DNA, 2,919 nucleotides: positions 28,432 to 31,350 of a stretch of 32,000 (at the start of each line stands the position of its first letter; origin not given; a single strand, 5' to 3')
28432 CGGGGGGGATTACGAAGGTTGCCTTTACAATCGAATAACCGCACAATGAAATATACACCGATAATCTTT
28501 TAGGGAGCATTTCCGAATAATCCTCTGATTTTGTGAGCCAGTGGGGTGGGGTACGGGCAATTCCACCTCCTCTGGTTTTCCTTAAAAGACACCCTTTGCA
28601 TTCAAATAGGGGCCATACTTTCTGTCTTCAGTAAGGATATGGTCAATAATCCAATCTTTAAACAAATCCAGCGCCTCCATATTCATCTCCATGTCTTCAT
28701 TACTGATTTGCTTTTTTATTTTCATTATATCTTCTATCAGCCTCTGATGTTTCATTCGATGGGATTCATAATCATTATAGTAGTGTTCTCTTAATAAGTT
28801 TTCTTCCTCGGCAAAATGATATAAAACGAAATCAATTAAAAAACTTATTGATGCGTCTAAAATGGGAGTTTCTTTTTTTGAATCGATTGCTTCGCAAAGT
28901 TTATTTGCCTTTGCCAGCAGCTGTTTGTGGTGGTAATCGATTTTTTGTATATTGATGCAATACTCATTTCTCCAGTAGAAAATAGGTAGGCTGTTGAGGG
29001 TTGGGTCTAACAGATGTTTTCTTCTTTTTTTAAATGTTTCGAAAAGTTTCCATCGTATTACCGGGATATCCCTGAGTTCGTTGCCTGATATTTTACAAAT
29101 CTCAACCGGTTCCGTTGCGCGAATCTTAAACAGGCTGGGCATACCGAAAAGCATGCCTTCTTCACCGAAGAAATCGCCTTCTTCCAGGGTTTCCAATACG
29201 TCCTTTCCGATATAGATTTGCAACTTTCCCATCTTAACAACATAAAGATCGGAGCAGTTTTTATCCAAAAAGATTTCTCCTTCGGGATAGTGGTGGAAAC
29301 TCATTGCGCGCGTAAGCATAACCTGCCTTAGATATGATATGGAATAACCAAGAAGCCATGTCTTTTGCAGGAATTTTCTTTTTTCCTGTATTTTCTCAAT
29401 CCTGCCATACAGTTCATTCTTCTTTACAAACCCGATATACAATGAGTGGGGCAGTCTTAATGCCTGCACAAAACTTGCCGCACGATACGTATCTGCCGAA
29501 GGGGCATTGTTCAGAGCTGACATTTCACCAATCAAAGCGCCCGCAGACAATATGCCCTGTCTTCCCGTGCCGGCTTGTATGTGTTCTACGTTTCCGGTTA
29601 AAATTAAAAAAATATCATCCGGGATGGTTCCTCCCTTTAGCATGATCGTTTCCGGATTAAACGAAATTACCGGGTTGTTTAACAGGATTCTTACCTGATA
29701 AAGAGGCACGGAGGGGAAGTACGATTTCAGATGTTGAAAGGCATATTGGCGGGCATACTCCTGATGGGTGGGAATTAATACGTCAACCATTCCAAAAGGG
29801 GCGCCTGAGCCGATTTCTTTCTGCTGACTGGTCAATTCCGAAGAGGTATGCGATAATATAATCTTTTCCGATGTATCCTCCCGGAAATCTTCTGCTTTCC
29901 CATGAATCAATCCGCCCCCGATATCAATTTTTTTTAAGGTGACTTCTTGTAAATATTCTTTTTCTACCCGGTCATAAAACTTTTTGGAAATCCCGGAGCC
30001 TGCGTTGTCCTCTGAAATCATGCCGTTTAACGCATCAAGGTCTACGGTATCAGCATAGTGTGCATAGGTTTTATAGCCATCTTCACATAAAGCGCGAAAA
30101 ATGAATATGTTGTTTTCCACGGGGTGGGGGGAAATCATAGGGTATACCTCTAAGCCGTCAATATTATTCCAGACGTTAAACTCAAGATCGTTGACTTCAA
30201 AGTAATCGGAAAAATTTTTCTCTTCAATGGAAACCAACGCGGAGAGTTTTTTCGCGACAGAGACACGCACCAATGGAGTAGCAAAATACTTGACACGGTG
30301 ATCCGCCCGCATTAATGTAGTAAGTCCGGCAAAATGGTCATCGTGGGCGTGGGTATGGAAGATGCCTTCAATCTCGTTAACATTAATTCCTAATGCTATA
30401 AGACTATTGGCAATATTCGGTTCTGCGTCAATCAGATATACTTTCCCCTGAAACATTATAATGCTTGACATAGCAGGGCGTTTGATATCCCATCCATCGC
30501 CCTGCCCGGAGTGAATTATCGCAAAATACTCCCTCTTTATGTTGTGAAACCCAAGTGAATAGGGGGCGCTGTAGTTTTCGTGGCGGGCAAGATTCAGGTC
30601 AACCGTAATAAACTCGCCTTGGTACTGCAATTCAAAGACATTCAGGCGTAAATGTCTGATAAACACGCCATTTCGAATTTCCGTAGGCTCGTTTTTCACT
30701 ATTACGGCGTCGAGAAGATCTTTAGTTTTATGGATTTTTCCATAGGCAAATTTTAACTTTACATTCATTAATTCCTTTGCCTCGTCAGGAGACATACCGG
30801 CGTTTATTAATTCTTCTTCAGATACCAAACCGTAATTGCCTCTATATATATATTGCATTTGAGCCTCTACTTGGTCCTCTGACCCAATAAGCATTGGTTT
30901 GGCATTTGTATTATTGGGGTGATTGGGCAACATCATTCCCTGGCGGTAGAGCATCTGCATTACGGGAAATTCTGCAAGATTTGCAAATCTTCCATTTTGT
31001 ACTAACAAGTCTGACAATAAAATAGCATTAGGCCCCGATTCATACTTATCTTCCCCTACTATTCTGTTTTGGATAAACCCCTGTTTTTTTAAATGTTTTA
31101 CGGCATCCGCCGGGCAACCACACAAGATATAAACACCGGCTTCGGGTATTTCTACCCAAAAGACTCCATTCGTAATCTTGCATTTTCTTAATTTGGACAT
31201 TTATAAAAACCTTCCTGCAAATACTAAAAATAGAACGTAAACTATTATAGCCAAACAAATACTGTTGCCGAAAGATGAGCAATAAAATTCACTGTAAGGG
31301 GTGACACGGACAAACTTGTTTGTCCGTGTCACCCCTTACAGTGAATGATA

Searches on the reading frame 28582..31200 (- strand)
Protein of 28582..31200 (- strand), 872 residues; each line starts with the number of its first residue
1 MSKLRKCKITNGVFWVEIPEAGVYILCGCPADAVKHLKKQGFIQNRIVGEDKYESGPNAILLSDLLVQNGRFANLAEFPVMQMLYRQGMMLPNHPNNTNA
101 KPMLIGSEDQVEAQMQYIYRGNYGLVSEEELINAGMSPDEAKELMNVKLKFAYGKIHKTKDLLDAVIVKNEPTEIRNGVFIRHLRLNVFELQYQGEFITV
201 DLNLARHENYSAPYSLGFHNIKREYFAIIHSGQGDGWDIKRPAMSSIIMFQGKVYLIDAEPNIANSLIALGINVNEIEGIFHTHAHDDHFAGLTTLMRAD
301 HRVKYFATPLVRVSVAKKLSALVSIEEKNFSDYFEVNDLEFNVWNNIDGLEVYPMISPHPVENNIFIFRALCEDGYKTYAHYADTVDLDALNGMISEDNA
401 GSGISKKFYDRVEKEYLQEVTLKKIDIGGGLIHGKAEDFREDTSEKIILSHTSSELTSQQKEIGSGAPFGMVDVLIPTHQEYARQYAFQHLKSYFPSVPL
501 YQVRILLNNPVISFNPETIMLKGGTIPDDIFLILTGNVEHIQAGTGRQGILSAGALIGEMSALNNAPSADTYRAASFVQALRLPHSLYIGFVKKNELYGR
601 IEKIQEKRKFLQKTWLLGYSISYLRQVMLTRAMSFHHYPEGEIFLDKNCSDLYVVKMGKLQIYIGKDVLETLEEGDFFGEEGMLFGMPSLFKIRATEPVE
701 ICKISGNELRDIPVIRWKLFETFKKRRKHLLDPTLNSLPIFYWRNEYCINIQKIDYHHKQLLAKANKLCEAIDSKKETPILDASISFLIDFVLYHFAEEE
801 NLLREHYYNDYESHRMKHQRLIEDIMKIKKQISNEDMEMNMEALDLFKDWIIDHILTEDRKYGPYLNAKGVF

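Call 41: search_protein_families(library=pfam, proteins=[window:28582-31200:-], max_evalue=0.001)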
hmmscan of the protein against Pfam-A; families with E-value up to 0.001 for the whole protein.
window:28582-31200:- (872 aa): 4 families
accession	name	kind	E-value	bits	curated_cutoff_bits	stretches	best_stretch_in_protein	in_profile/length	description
PF00027.35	cNMP_binding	-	4.2e-21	75.2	27.5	2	637-712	3-85/89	Cyclic nucleotide-binding domain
PF01814.28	Hemerythrin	-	8.6e-12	46.1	25.3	1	751-866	3-127/127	Hemerythrin HHE cation binding domain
PF12706.13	Lactamase_B_2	-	9.1e-07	29.1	27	1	256-340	4-91/200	Beta-lactamase superfamily domain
PF00753.33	Lactamase_B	-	1.6e-05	25.4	22.7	1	251-299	14-66/196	Metallo-beta-lactamase superfamily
